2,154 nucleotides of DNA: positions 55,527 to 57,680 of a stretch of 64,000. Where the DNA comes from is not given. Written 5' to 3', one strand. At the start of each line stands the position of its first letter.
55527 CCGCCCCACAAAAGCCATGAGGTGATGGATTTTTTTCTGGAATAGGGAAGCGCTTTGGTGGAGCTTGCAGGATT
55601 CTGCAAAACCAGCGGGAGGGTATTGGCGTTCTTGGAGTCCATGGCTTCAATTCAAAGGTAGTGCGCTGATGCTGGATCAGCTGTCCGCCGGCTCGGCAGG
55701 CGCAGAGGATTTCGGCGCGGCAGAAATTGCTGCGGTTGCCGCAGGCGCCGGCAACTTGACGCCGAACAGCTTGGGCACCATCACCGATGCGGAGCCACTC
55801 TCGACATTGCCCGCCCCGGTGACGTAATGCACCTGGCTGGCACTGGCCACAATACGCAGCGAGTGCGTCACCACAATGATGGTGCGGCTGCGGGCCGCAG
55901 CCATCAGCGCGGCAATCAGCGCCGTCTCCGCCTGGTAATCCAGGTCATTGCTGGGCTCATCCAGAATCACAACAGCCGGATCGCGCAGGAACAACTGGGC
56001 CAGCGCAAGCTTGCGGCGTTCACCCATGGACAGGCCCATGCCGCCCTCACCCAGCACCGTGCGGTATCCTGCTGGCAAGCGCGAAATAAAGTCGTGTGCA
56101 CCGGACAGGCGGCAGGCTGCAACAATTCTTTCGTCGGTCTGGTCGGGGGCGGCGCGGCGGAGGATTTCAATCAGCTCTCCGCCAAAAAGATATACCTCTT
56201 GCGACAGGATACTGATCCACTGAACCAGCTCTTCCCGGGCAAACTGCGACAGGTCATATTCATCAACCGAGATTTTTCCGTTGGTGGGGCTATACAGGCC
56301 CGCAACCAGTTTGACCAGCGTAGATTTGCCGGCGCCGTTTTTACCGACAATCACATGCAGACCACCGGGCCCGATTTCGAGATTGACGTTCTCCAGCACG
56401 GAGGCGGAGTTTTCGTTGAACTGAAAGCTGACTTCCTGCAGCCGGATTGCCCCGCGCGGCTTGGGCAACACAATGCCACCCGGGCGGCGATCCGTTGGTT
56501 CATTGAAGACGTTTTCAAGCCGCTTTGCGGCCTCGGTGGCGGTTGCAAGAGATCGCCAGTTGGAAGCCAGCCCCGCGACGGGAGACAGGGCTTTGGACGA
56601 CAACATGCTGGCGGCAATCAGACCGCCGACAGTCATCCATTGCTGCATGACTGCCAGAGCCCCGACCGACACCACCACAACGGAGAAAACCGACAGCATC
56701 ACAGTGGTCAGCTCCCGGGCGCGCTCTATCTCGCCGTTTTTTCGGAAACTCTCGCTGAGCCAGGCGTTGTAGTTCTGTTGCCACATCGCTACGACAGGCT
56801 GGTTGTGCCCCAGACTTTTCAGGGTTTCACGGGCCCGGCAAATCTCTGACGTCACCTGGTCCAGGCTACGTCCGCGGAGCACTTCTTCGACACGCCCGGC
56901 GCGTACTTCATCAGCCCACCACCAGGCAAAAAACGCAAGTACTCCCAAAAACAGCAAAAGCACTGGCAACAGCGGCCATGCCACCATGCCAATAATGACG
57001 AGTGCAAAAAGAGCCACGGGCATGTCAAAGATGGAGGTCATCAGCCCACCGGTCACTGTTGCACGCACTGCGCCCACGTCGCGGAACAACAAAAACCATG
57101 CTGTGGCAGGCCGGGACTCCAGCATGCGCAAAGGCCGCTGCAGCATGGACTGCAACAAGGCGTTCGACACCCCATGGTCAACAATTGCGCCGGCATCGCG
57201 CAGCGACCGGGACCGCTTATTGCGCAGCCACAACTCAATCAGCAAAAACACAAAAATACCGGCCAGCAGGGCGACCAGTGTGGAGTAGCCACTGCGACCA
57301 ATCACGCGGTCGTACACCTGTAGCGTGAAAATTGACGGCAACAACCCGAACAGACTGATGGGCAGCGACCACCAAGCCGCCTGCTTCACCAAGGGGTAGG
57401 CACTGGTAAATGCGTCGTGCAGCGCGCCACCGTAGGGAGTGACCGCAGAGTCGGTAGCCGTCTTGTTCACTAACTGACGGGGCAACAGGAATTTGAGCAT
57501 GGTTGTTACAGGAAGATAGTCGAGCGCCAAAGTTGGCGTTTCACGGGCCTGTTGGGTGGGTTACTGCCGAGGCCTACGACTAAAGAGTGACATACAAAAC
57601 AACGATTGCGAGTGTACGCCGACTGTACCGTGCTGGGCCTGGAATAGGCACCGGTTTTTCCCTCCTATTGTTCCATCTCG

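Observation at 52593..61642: Type I secretion operon preceded by two tandem non-RTX, low-complexity cargo genes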

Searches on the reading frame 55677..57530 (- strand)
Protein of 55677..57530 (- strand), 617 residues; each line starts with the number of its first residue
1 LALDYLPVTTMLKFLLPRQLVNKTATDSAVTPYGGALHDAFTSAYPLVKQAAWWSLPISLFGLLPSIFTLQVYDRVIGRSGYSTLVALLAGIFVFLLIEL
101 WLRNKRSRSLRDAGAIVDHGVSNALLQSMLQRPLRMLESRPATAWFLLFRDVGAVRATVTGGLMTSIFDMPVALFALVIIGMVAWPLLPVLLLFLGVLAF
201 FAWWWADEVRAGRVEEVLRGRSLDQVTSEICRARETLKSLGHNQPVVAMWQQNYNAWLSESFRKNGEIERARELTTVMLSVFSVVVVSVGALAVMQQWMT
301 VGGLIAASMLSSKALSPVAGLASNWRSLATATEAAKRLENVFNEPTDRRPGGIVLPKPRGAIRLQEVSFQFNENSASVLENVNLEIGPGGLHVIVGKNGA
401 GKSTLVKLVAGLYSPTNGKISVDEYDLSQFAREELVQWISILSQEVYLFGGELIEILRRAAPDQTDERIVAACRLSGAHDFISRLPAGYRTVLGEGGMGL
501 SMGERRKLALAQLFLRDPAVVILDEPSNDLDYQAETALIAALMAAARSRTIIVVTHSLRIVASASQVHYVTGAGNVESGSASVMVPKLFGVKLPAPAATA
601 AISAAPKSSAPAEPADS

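Call 3: search_protein_families(library=pfam, proteins=[window:55677-57530:-], max_evalue=0.1)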
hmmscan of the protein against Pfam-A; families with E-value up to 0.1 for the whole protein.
window:55677-57530:- (617 aa): 12 families
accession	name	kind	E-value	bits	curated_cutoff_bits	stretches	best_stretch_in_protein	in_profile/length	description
PF00005.33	ABC_tran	-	1.3e-26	94.2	25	1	379-528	1-137/137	ABC transporter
PF00664.28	ABC_membrane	-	1.1e-15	58.5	28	1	65-312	18-268/274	ABC transporter transmembrane region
PF13304.12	AAA_21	-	2e-14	54.8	27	2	500-561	238-303/304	AAA domain, putative AbiEii toxin, Type IV TA system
PF02463.25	SMC_N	-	3.2e-05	23.9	40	1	500-571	137-212/220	RecF/RecN/SMC N terminal domain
PF13175.12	AAA_15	-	8.3e-05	22.8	32.1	1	381-429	16-67/374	AAA ATPase domain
PF13476.12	AAA_23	-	0.00055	21.1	27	1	376-407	8-37/201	AAA domain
PF13555.12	AAA_29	-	0.00094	19.3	27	1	382-406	15-39/61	P-loop containing region of AAA domain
PF13191.12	AAA_16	-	0.0041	18.1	32.6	1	390-553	25-166/167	AAA ATPase domain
PF13514.12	AAA_27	-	0.0062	16.6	22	1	382-409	19-46/206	AAA domain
PF19263.5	DUF5906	-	0.053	14.6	27.6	1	394-445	1-54/114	Family of unknown function (DUF5906)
PF03193.22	RsgA_GTPase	-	0.073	13.3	30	0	377-421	95-138/174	RsgA GTPase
PF13401.12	AAA_22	-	0.087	13.6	27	0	390-415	6-31/130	AAA domain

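Call 4: search_protein_families(library=ncbifam, proteins=[window:55677-57530:-], max_evalue=0.1)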
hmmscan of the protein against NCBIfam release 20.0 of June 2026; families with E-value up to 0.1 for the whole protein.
window:55677-57530:- (617 aa): 200 families (the best 25 are shown)
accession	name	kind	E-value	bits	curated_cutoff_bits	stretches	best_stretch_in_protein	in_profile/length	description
TIGR03375.1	type_I_sec_LssB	subfamily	1.1e-110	371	693.1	1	37-562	140-666/696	type I secretion system permease/ATPase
TIGR01842.1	type_I_sec_PrtD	subfamily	8.8e-96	321.6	510.15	1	51-570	11-526/544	type I secretion system permease/ATPase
TIGR01846.1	type_I_sec_HlyB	subfamily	1.3e-87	294.7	725.55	1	54-585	147-679/694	type I secretion system permease/ATPase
TIGR03796.1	NHLM_micro_ABC1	equivalog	1.4e-68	231.8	853.3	1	58-567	166-681/710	NHLP family bacteriocin export ABC transporter peptidase/permease/ATPase subunit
TIGR02868.1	CydC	equivalog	1.7e-61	208.5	329.05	1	149-558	117-530/530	thiol reductant ABC exporter subunit CydC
TIGR02857.1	CydD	equivalog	6.7e-59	200.2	435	1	77-567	35-526/529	thiol reductant ABC exporter subunit CydD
TIGR02204.1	MsbA_rel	hypoth_equivalog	9.1e-59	199.6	780.4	1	175-581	148-558/576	ABC transporter, permease/ATP-binding protein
TIGR00958.1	3a01208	subfamily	3.2e-57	194.3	874.6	1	69-577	184-693/711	antigen peptide transporter 2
TIGR02203.1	MsbA_lipidA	equivalog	3.5e-57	194.2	602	1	119-580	88-551/572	lipid A export permease/ATP-binding protein MsbA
TIGR01193.1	bacteriocin_ABC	subfamily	9e-57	193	523.85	1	60-583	170-694/708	peptide cleavage/export ABC transporter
NF008364.0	PRK11160.1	equivalog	3.5e-53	181.1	630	1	211-583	188-560/575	heme ABC transporter ATP-binding protein/permease CydC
NF045513.1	HepA_fam_ABC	equivalog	9.8e-53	179.5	725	1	176-579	185-590/610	heterocyst formation ABC transporter subunit HepA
TIGR03797.1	NHLM_micro_ABC2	equivalog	1.7e-52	178.9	709.4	1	51-579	141-666/686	NHLP bacteriocin export ABC transporter permease/ATPase subunit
NF052233.1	CphA_assoc_ABC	equivalog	8.3e-50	169.9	880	1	277-580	422-725/766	cyanophycin metabolism-associated ABC transporter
NF010178.0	PRK13657.1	equivalog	1.4e-47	162.5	733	1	280-581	250-553/588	glucan ABC transporter ATP-binding protein/ permease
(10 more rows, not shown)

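Call 64: search_solved_structures(query=window:55677-57530:-, max_evalue=1e-30)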
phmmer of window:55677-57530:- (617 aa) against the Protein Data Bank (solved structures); distinct sequences matched with E-value up to 1e-30: 223 (the best 60 are shown).
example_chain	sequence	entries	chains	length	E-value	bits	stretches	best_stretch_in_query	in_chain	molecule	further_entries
9nfi_A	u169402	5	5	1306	2.3e-75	257.5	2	178-585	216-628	Permeability Glycoprotein (P-gp)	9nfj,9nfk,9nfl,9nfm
6ujw_A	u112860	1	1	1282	1.2e-73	251.8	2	165-582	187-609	ATP-dependent translocase ABCB1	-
7zk4_A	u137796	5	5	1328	1.3e-73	251.8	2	165-582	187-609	ATP-dependent translocase ABCB1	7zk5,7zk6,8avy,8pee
6q81_A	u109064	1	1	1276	1.3e-73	251.8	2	165-582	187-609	P-glycoprotein (ABCB1)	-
4m2s_A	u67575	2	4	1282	1.4e-73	251.7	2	165-582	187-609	Multidrug resistance protein 1A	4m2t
5kpi_A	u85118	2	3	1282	1.4e-73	251.7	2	165-582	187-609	Multidrug resistance protein 1A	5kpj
6ujp_A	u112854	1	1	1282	1.4e-73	251.6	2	165-582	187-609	ATP-dependent translocase ABCB1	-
4m1m_A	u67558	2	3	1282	1.5e-73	251.6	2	165-582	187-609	Multidrug resistance protein 1A | ATP-dependent translocase ABCB1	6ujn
4q9h_A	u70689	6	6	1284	1.5e-73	251.5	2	165-582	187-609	Multidrug resistance protein 1A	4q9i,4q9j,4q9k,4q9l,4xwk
4ksb_A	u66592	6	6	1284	1.5e-73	251.5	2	165-582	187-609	Multidrug resistance protein 1A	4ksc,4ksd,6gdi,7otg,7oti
3g60_A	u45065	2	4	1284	1.5e-73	251.5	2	165-582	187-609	Multidrug resistance protein 1a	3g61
4lsg_A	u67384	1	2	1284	1.6e-73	251.4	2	165-582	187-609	Multidrug resistance protein 1A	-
6ujr_A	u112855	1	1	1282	1.6e-73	251.4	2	165-582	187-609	ATP-dependent translocase ABCB1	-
3g5u_A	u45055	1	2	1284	1.6e-73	251.4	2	165-582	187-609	Multidrug resistance protein 1a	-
7zk8_A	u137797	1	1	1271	1.6e-73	251.4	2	165-582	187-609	ATP-dependent translocase ABCB1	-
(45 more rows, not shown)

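Call 68: find_homologous_proteins(query=window:55677-57530:-, max_evalue=1e-60)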
Query window:55677-57530:- (617 aa): 221 proteins with E <= 1e-60 among 8000 candidates; the best 120 are listed.
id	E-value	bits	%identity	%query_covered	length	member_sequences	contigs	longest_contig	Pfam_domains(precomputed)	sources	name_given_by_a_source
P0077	0.0e+0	1321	100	98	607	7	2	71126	PF00005.34,PF13304.13,PF00664.29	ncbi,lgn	ncbi:MAG: ATP-binding cassette domain-containing protein [Pseudomonadota bacterium]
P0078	0.0e+0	1187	88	98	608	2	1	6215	PF00005.34,PF13304.13,PF00664.29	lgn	-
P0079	0.0e+0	1142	85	98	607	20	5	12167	PF00005.34,PF13175.13,PF13304.13,PF00664.29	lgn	-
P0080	0.0e+0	1137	86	94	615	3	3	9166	PF00005.34,PF13175.13,PF13304.13,PF00664.29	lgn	-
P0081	3.4e-285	965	71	94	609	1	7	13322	PF00005.34,PF02463.26,PF13304.13,PF00664.29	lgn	-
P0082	2.2e-270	916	68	95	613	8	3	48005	PF00005.34,PF02463.26,PF13304.13,PF00664.29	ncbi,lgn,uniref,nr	ncbi:peptidase domain-containing ABC transporter [Xylophilus sp. ASV27]|uniref:peptidase domain-cont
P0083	4.8e-270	915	67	98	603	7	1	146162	PF00005.34,PF02463.26,PF13304.13,PF00664.29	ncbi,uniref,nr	ncbi:peptidase domain-containing ABC transporter [Variovorax ginsengisoli]|uniref:ATP-binding casset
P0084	3.9e-269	912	68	97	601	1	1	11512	PF00005.34,PF02463.26,PF13304.13,PF00664.29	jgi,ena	-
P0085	3.9e-266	902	67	98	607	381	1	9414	PF00005.34,PF02463.26,PF13304.13,PF00664.29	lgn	-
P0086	4.5e-266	902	67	98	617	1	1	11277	PF00005.34,PF02463.26,PF13304.13,PF00664.29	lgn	-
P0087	4.9e-266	902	68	94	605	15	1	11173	PF00005.34,PF02463.26,PF13304.13,PF00664.29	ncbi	-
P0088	8.2e-266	901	69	94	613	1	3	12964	PF00005.34,PF02463.26,PF13304.13,PF00664.29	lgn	-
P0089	1.7e-265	900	69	95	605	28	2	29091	PF00005.34,PF02463.26,PF13304.13,PF00664.29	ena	-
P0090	9.8e-265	898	67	98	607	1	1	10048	PF00005.34,PF02463.26,PF13304.13,PF00664.29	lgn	-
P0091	1.4e-264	897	67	98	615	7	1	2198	PF00005.34,PF02463.26,PF13304.13,PF00664.29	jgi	-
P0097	2.1e-262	890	69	94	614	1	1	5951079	PF00005.34,PF02463.26,PF13304.13,PF00664.29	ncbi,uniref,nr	ncbi:ATP-binding cassette subfamily C protein LapB [Variovorax paradoxus]|uniref:peptidase domain-co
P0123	6.1e-217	740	55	98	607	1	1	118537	PF00005.34,PF02463.26,PF13304.13,PF00664.29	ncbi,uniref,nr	ncbi:ATP-binding cassette domain-containing protein [Lampropedia puyangensis]|uniref:ATP-binding cas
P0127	2.2e-214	732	55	94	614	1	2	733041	PF00005.34,PF02463.26,PF13304.13,PF00664.29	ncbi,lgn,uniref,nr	ncbi:ATP-binding cassette domain-containing protein [Corticibacter populi]|uniref:ATP-binding casset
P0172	1.5e-187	643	52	92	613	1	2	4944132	PF00005.34,PF13304.13,PF00664.29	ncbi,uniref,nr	ncbi:hypothetical protein LPB72_05320 [Hydrogenophaga crassostreae]|uniref:ABC transporter n=1 Tax=H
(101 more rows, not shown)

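Call 69: find_encoding_contigs(protein=P0097, flank=10000, max_places=2)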
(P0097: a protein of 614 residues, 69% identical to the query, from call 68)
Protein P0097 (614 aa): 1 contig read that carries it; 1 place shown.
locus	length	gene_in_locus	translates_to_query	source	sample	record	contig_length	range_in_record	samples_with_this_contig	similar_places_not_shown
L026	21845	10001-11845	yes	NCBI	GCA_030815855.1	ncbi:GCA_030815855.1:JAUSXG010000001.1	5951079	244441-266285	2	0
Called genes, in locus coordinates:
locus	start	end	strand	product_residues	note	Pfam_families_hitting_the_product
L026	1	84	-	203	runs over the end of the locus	PF00775:Dioxygenase_C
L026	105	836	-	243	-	PF12391:PCDO_beta_N, PF00775:Dioxygenase_C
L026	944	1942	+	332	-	PF00126:HTH_1, PF03466:LysR_substrate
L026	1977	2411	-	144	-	PF08897:DUF1841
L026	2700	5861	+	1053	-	-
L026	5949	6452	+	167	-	PF00691:OmpA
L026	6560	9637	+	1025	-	PF08245:Mur_ligase_M, PF02875:Mur_ligase_C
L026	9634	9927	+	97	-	-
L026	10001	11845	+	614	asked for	PF00664:ABC_membrane, PF00005:ABC_tran, PF02463:SMC_N (faint), PF13304:AAA_21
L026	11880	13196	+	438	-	PF25919:BSH_CusB (faint), PF25994:HH_AprE, PF26002:Beta-barrel_AprE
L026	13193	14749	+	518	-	PF02321:OEP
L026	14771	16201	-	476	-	PF00158:Sigma54_activat, PF14532:Sigma54_activ_2, PF07728:AAA_5 (faint), PF02954:HTH_8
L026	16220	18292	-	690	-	PF13400:Tad, PF09977:Tad_C, PF26942:DUF8293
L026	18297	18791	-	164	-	PF07811:TadE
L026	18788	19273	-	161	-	PF07811:TadE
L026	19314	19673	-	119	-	PF12266:DUF3613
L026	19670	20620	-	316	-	PF00515:TPR_1 (faint), PF07719:TPR_2 (faint), PF13414:TPR_11 (faint), PF13431:TPR_17 (faint)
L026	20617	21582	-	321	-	PF00482:T2SSF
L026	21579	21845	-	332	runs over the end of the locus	PF00482:T2SSF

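Call 70: find_encoding_contigs(protein=P0127, flank=10000, max_places=2)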
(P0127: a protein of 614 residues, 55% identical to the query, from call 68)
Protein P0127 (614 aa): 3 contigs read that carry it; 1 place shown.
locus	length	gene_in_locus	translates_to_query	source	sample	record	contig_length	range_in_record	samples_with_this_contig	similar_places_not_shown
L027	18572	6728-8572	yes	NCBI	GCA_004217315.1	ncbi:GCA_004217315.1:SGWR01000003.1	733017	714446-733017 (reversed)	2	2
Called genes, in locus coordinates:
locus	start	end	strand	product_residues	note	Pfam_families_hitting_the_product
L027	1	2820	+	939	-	?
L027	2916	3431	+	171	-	PF00691:OmpA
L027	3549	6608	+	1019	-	PF02875:Mur_ligase_C (weak)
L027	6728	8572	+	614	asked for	PF00664:ABC_membrane, PF00005:ABC_tran, PF02463:SMC_N (faint), PF13304:AAA_21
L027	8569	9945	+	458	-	PF25919:BSH_CusB (faint), PF25994:HH_AprE, PF26002:Beta-barrel_AprE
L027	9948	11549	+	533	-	PF02321:OEP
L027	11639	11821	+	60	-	PF04964:Flp_Fap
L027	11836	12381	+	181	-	PF01478:Peptidase_A24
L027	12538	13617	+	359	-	PF08666:SAF, PF16976:RcpC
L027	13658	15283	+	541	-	PF13629:T2SS-T3SS_pil_N, PF00263:Secretin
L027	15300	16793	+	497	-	-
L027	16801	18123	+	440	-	PF00437:T2SSE, PF27713:UCP018868 (weak)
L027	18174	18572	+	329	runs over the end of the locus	PF00482:T2SSF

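Call 73: find_encoding_contigs(protein=P0172, flank=10000, max_places=2)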
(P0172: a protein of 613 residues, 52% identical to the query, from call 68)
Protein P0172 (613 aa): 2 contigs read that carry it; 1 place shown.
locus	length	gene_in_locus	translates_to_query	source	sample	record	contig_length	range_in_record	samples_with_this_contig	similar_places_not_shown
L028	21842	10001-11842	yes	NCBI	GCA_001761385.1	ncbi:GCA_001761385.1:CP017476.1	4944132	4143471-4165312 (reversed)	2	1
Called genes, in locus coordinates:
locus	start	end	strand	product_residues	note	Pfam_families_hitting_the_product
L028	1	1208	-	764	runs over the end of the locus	PF18885:DUF5648, PF00415:RCC1 (faint), PF25390:WD40_RLD, PF13540:RCC1_2 (weak)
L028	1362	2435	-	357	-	PF00005:ABC_tran, PF13304:AAA_21 (weak), PF08402:TOBE_2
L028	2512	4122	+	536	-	PF00528:BPD_transp_1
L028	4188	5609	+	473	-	PF11067:DUF2868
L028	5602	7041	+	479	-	PF00009:GTP_EFTU (faint), PF01926:MMR_HSR1, PF11981:DUF3482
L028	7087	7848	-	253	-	-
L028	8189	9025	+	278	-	-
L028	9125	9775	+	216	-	PF07638:Sigma70_ECF, PF04542:Sigma70_r2, PF08281:Sigma70_r4_2, PF04545:Sigma70_r4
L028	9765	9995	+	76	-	-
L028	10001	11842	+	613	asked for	PF00664:ABC_membrane, PF00005:ABC_tran, PF13304:AAA_21 (faint)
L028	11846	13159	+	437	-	PF25919:BSH_CusB (faint), PF25984:BSH_YknX (faint), PF25994:HH_AprE, PF26002:Beta-barrel_AprE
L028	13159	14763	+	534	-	PF02321:OEP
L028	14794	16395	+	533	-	-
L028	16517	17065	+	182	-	-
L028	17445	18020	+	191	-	PF01169:GDT1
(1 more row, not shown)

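Call 74: find_encoding_contigs(protein=P0123, flank=10000, max_places=2)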
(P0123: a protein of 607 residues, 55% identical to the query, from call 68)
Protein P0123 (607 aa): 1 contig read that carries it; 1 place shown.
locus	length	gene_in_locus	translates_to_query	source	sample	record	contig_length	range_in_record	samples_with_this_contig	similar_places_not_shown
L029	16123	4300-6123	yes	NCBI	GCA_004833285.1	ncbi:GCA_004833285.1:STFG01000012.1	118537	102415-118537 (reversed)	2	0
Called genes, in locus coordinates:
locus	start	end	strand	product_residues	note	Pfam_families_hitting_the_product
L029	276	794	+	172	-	PF00691:OmpA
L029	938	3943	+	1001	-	-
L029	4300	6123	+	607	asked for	PF00664:ABC_membrane, PF00005:ABC_tran, PF02463:SMC_N (faint), PF13304:AAA_21 (weak)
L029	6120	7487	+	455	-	PF25919:BSH_CusB (faint), PF25994:HH_AprE, PF26002:Beta-barrel_AprE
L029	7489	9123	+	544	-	PF02321:OEP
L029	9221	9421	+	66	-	PF04964:Flp_Fap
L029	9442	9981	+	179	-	PF01478:Peptidase_A24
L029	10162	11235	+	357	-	PF08666:SAF, PF16976:RcpC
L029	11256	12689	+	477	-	PF13629:T2SS-T3SS_pil_N, PF00263:Secretin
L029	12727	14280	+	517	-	PF16968:TadZ_N (faint)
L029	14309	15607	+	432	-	PF00437:T2SSE, PF27713:UCP018868 (weak)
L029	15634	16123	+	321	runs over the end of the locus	PF00482:T2SSF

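Call 80: search_protein_families(library=pfam, proteins=[L026:5949-6452:+, L026:6560-9637:+], max_evalue=0.1)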
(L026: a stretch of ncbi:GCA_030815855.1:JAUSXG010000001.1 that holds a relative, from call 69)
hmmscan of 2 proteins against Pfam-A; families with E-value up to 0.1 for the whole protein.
L026:5949-6452:+ (167 aa): 1 family
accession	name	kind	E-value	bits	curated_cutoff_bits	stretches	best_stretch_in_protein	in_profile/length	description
PF00691.25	OmpA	-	1.6e-23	83.4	27.2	1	65-160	1-98/98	OmpA family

L026:6560-9637:+ (1025 aa): 4 families
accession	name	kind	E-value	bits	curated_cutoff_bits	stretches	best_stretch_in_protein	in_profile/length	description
PF08245.18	Mur_ligase_M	-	4.7e-14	53.2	24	1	685-860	11-199/200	Mur ligase middle domain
PF02875.26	Mur_ligase_C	-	6.2e-14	53.4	28.4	1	898-1009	13-126/127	Mur ligase, glutamate ligase domain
PF03663.20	Glyco_hydro_76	-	0.019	15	25.9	0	249-331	39-116/366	Glycosyl hydrolase family 76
PF03405.20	FA_desaturase_2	-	0.069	12.4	22.7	0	238-296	253-311/325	Fatty acid desaturase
